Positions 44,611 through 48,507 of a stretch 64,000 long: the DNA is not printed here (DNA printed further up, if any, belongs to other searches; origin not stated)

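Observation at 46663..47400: Cysteine-rich module (15 Cys in ~245 aa) embedded in the PilY1 insertion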

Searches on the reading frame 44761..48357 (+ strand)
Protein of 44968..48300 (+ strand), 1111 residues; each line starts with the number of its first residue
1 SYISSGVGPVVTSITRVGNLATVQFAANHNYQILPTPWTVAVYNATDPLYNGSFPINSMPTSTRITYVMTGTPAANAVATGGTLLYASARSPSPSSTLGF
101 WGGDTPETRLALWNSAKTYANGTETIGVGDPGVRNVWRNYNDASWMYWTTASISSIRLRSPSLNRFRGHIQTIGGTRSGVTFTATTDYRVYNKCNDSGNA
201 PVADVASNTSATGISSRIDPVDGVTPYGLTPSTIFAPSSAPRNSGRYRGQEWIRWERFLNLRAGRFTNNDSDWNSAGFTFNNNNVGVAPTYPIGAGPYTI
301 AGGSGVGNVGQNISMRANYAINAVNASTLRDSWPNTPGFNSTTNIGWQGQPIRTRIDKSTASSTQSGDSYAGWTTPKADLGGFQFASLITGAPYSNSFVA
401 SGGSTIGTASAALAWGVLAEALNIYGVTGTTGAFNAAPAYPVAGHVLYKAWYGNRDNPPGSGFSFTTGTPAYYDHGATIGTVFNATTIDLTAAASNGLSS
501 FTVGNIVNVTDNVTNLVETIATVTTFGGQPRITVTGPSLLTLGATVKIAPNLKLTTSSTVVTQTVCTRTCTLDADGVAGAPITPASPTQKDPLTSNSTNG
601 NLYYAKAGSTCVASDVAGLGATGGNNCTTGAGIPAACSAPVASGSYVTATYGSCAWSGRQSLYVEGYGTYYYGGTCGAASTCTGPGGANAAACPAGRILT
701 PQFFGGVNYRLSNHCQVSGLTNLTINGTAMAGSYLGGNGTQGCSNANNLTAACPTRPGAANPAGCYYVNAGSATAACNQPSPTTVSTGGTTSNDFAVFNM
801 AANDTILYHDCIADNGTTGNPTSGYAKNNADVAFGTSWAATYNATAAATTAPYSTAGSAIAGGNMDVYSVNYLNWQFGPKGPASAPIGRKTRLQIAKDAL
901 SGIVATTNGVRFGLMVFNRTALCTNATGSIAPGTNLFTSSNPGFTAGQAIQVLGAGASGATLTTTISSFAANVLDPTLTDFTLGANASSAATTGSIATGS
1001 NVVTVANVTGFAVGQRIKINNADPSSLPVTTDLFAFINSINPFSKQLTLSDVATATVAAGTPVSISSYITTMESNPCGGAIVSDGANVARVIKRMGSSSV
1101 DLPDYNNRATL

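Call 5: search_protein_families(library=pfam, proteins=[window:44968-48300:+], max_evalue=1)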
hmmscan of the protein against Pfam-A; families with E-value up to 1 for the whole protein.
window:44968-48300:+ (1111 aa): 1 family
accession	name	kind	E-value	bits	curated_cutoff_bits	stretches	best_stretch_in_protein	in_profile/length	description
PF13519.12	VWA_2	-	0.19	12.8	27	1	889-921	17-49/107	von Willebrand factor type A domain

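Call 42: predict_structure(alignment_id=A3)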
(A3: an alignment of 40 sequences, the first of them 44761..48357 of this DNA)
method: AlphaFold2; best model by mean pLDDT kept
length: 1199 residues; sequences in the alignment: 40
mean_pLDDT: 76.2   pTM: 0.66
mean pLDDT of the five models: 76.2, 75.4, 73.7, 72.2, 70.9
residues with pLDDT >= 90: 186; 70-90: 661; 50-70: 249; < 50: 103
segments of 3 or more residues with pLDDT < 50: 1-12, 242-252, 354-363, 502-509, 628-632, 652-663, 733-737, 825-830, 855-857, 913-916, 988-990, 1147-1153, 1193-1199
pLDDT, mean of each block of 10 residues (from residue 1): 37 67 75 89 91 86 70 83 90 83 65 86 85 88 83 76 74 88 94 81 88 91 90 86 44 67 80 59 81 85 71 91 90 78 58 49 65 81 73 66 69 72 77 81 87 78 59 52 72 76 47 69 79 85 82 85 64 86 86 80 80 87 66 66 61 44 56 66 67 56 73 71 84 60 87 60 77 89 89 79 78 81 49 59 68 55 83 88 80 79 78 55 79 94 95 93 85 85 68 80 91 87 80 93 90 89 90 90 84 62 88 92 83 87 59 64 85 83 75 48
secondary structure, 60 per line:
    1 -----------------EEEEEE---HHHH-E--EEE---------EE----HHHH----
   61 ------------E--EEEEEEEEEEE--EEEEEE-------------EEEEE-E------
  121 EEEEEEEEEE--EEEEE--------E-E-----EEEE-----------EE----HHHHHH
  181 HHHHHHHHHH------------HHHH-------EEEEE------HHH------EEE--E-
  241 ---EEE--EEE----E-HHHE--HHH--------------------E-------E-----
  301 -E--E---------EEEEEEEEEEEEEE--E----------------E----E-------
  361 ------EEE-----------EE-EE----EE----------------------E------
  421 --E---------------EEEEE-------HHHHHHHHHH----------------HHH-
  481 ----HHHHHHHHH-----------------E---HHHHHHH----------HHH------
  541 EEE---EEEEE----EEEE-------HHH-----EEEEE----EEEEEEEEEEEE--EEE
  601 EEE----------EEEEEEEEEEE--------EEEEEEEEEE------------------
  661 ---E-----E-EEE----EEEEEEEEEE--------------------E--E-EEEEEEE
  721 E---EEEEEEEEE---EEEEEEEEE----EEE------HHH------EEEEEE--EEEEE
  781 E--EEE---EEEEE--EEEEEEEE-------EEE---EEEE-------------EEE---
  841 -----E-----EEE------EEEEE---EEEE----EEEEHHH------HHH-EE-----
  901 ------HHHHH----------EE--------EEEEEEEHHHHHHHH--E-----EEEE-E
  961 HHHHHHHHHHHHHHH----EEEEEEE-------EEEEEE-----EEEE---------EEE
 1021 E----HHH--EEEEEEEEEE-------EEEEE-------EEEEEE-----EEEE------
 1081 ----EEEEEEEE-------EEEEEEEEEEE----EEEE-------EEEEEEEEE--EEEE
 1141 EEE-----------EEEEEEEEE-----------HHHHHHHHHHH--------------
elements in order (helices of 4 or more, strands of 3 or more residues): E18-23 H27-30 E35-37 H53-56 E76-86 E89-94 E108-112 E121-130 E133-137 E154-157 H175-190 H203-206 E214-218 E234-236 E244-246 E249-251 E315-328 E367-369 E439-443 H451-460 H485-493 H515-521 E541-543 E547-551 E556-559 E575-579 E584-595 E598-603 E614-624 E633-642 E672-674 E679-688 E714-721 E725-733 E737-745 E750-752 E768-773 E776-781 E784-786 E790-794 E797-804 E812-814 E818-821 E835-837 E852-854 E861-865 E869-872 E877-880 H907-911 E932-938 H939-946 E955-958 H961-975 E980-986 E994-999 E1005-1008 E1018-1021 E1031-1040 E1048-1052 E1060-1065 E1071-1074 E1085-1092 E1100-1110 E1115-1118 E1126-1134 E1137-1143 E1155-1163 H1175-1185
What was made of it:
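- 47734..48198 (+): C1023...C1177 pair enclosing a clade-specific insert of two tandem small beta-barrels (about 1030-1100 and 1096-1149). The model shows beta strands here (call 42).
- On PilY1/PilC type IV pilus tip-associated proteins: The order of secondary-structure elements in the model fits a split vWA (call 42), but no fold match was obtained.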

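Call 45: fold_search(model_id=the predicted structure, library=pdb)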
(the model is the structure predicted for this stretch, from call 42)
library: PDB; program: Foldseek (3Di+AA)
matches with E <= 10: 892; with E <= 0.001: 0
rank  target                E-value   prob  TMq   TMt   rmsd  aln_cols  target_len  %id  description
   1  9n71_A                1.4e-03  1.00  0.06  0.26  20.7       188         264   18  Tail tube structure of Acinetobacter baumannii phage Mystique (released 2025-03-19)
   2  7vul_B                3.6e-03  0.99  0.06  0.11  15.2       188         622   17  Structure of Klebsiella Phage P560 depolymerase (released 2022-11-16)
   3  4hiz_C                6.6e-03  0.87  0.07  0.12  17.4       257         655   12  Phage phi92 endosialidase (released 2014-01-15)
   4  7vul_A                8.1e-03  0.97  0.06  0.10  15.4       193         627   17  Structure of Klebsiella Phage P560 depolymerase (released 2022-11-16)
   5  9k4a_A                1.2e-02  1.00  0.05  0.09   5.4        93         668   18  Cryo-EM structure of depolymerase S2-4 from Klebsiella phage K64-1 (released 2026-03-25)
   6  9gos                  1.5e-02  0.06  0.08  0.04  50.5      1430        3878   11  CryoEM structure of the native Chlamydomonas reinhardtii Flagella Membrane Glycoprotein 1B. (released 2025-05-07)
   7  4hiz_B                1.8e-02  0.77  0.07  0.12  16.7       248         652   11  Phage phi92 endosialidase (released 2014-01-15)
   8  6e0v_A                2.0e-02  1.00  0.06  0.11   4.0        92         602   13  Apo crystal structure of the colanidase tailspike protein gp150 of Phage Phi92 (released 2019-07-17)
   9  4hiz_A                2.3e-02  0.75  0.07  0.11  17.0       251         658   12  Phage phi92 endosialidase (released 2014-01-15)
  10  7sol_A                3.1e-02  0.90  0.06  0.07  13.5       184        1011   10  Crystal Structures of the bispecific ubiquitin/FAT10 activating enzyme, Uba6 (released 2022-11-02)
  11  6dc6_A                3.2e-02  0.96  0.07  0.08  12.6       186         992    9  Crystal structure of human ubiquitin activating enzyme E1 (Uba1) in complex with ubiquitin (released 2018-10-10)
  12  4y9v_A                4.0e-02  1.00  0.05  0.10   7.0        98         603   14  Gp54 tailspike of Acinetobacter baumannii bacteriophage AP22 in complex with A. baumannii capsular saccharide (released 2017-02-01)
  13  7sol_C                4.4e-02  0.91  0.07  0.08  13.0       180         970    9  Crystal Structures of the bispecific ubiquitin/FAT10 activating enzyme, Uba6 (released 2022-11-02)
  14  9mcb_A                4.9e-02  0.91  0.07  0.08  12.8       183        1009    9  Cryo-EM structure of Human UBA1-UBE2O-Ub -Recruitment state 1 (released 2026-03-25)
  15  9qim_B                5.1e-02  0.82  0.07  0.08  13.7       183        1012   10  Consensus structure of UBA6-BIRC6 (released 2025-10-29)
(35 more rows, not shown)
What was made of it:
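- Tried and rejected: Foldseek on the 1199-residue model (call 45).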

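Call 61: find_related_loci(query=A3, collection=genome_contigs, flank=4000)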
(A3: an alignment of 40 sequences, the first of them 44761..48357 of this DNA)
Query A3 (1199 aa) in genome_contigs; peptide patterns used: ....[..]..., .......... (x = any residue, [..] = any of these).
83 stretches matched a pattern; 54 encode a relative of the query (tblastn E <= 1e-3); 52 distinct loci.
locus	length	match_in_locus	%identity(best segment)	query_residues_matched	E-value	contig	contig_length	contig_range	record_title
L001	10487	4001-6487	36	1-1199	2e-114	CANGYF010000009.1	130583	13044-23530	MAG: Betaproteobacteria bacterium isolate RE-18aug17-172 genome assembly, contig: RE-18aug17-C146, whole genome shotgun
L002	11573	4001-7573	57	1-1199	0e+0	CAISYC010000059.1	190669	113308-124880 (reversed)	MAG: uncultured beta proteobacterium isolate MJ-time_bin-8966 genome assembly, contig: bin-8966:59/74, whole genome shot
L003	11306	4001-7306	36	1-1199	9e-102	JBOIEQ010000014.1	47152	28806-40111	MAG: Burkholderiales bacterium isolate SE1500_metabat2.bin.10 NODE_148_length_47152_cov_1.394195, whole genome shotgun s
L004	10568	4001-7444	40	1-1199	3e-81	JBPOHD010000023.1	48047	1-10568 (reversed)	MAG: Pseudomonadota bacterium isolate MAG_183 c_000000103699, whole genome shotgun sequence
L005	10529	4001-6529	38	3-1199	9e-78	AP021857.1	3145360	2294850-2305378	Candidatus Desulfobacillus denitrificans DNA, complete genome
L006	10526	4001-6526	37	3-1199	2e-74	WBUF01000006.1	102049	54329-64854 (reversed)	MAG: Rhodocyclaceae bacterium isolate SB9 contig_155, whole genome shotgun sequence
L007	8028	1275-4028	31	1-1199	9e-70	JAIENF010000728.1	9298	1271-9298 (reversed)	MAG: Burkholderiales bacterium isolate co.spades.DASTOOL.1kb_028 c_000000424890, whole genome shotgun sequence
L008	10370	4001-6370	44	1-1199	7e-65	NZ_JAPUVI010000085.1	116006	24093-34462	MAG: Accumulibacter sp. isolate MAG Bin45 bin45_98, whole genome shotgun sequence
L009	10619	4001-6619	31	1-1199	2e-64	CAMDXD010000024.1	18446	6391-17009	MAG: Bordetella parapertussis isolate LH-05nov19-259 genome assembly, contig: LH-05nov19-C6528, whole genome shotgun seq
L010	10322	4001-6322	39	1-1199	3e-53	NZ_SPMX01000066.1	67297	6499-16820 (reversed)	Candidatus Accumulibacter contiguus isolate SBR_L PAO6_binned_c66, whole genome shotgun sequence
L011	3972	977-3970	35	1-1186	2e-53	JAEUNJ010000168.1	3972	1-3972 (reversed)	MAG: Rhodocyclaceae bacterium isolate new MAG-170 k141_979228, whole genome shotgun sequence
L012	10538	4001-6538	32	1-988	2e-50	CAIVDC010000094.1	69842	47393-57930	MAG: uncultured Sterolibacterium sp. isolate MJ-time_bin-3476 genome assembly, contig: bin-3476:094/146, whole genome sh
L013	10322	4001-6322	43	1-1199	1e-49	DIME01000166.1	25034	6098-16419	MAG TPA_asm: Candidatus Accumulibacter vicinus isolate UBA5574 UBA5574_contig_252, whole genome shotgun sequence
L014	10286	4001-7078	32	1-1199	6e-49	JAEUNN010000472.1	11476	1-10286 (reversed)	MAG: Rhodocyclaceae bacterium isolate new MAG-174 k141_3547399, whole genome shotgun sequence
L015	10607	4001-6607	36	1-997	7e-48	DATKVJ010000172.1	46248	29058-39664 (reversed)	MAG TPA_asm: Rhodocyclaceae bacterium isolate SMAG_U14130 k141_913967, whole genome shotgun sequence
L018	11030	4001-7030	30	3-1199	9e-46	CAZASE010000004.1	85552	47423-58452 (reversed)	MAG TPA_asm: uncultured Rhodocyclaceae bacterium isolate binchicken_co322_158 genome assembly, contig: NODE_539_length_8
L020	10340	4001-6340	29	1-1199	4e-45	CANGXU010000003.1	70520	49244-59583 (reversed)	MAG: Betaproteobacteria bacterium isolate RE-15aug16-237 genome assembly, contig: RE-15aug16-C248, whole genome shotgun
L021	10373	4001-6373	41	1-1199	6e-68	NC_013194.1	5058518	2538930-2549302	Candidatus Accumulibacter phosphatis, complete sequence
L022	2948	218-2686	34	1-1199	3e-44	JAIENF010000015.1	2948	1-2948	MAG: Burkholderiales bacterium isolate co.spades.DASTOOL.1kb_028 c_000000354673, whole genome shotgun sequence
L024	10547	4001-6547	32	1-1199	1e-45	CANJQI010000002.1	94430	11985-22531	MAG: Betaproteobacteria bacterium isolate RH-23may17-68 genome assembly, contig: RH-23may17-C1584, whole genome shotgun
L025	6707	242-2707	34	1-1199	8e-42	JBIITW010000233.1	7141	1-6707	MAG: Burkholderiales bacterium isolate ME2004-08-06_3300043437_group2_bin11 Rohwer_bin2330_scaffold_13500_c1, whole geno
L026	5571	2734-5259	33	1-1199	2e-41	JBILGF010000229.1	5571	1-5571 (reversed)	MAG: Burkholderiales bacterium isolate ME2016-09-23_3300044730_group7_bin239 Rohwer_bin2331_scaffold_22713_c1, whole gen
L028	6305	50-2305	30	211-1199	6e-64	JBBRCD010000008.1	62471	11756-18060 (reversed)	MAG: Burkholderiales bacterium isolate Co_metawrap_2383 Cmw_2383_k141_13334922_length_62471_cov_9.9994, whole genome sho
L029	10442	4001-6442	38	1-1199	3e-39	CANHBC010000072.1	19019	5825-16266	MAG: Betaproteobacteria bacterium isolate RE-16jun15-17 genome assembly, contig: RE-16jun15-C1765, whole genome shotgun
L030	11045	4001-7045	33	1-1199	4e-99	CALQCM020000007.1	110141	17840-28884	MAG: Chitinophaga pinensis isolate HRS-HS12-bin-37 genome assembly, contig: HRSG-H12-C121, whole genome shotgun sequence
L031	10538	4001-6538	36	1-1199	6e-39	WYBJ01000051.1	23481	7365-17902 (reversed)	MAG: Burkholderiaceae bacterium isolate AOB1 k127_92411, whole genome shotgun sequence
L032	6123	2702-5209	38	1-1199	6e-37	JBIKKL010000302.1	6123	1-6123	MAG: Burkholderiales bacterium isolate ME2014-07-24_3300043772_group5_bin326 Rohwer_bin2396_scaffold_25431_c1, whole gen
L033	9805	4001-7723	43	1-1199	2e-36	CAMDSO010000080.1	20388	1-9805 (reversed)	MAG: Bordetella parapertussis isolate TrH-03may19-76 genome assembly, contig: TrH-03may19-C4650, whole genome shotgun se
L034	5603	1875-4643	29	1-1199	5e-33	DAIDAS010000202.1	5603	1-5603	MAG TPA_asm: bacterium isolate clean1845 k141_265337, whole genome shotgun sequence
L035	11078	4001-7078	31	1-1199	2e-32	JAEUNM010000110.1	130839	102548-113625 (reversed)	MAG: Rhodocyclaceae bacterium isolate new MAG-173 k141_253433, whole genome shotgun sequence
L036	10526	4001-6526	38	1-1199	8e-39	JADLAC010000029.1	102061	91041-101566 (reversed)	MAG: Burkholderiales bacterium isolate SJ103 c_000000558527, whole genome shotgun sequence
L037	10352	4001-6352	46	1-1199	2e-60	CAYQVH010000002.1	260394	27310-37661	MAG TPA_asm: uncultured Candidatus Accumulibacter sp. isolate SRP173033_co1_329 genome assembly, contig: NODE_29_length_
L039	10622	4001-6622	38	1-1199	2e-42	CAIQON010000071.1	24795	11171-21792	uncultured bacterium isolate Loclat_bin-11984 genome assembly, contig: bin-11984:071/407, whole genome shotgun sequence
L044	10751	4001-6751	35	1-1199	5e-42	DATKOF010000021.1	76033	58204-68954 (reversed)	MAG TPA_asm: Burkholderiales bacterium isolate SMAG_U14757 k141_4866276, whole genome shotgun sequence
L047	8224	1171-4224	40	1-1199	3e-158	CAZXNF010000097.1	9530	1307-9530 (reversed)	MAG TPA_asm: uncultured Streptomycetaceae bacterium isolate SRP128246_co1_353 genome assembly, contig: NODE_18363_length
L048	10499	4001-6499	41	1-1199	4e-38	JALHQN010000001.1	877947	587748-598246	MAG: Burkholderiales bacterium isolate bin.9 c_000000000016, whole genome shotgun sequence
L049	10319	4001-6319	42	1-1199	7e-59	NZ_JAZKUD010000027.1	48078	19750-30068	MAG: Accumulibacter sp. isolate UW18 Ga0556162_0003051, whole genome shotgun sequence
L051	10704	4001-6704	39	1-1199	4e-17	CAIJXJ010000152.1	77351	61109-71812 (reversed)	MAG: uncultured Methylobacillus sp. isolate A14_bin-1995 genome assembly, contig: bin-1995:152/315, whole genome shotgun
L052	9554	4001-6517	37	1-1199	8e-30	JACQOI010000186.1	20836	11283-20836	MAG: Betaproteobacteria bacterium isolate NC_groundwater_1277_Ag_S-0.2um_61_95 S_p2_S4_coassembly_k141_1843137, whole ge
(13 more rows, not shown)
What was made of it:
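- Tried and rejected: The N-terminal family alignment worked (call 61).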
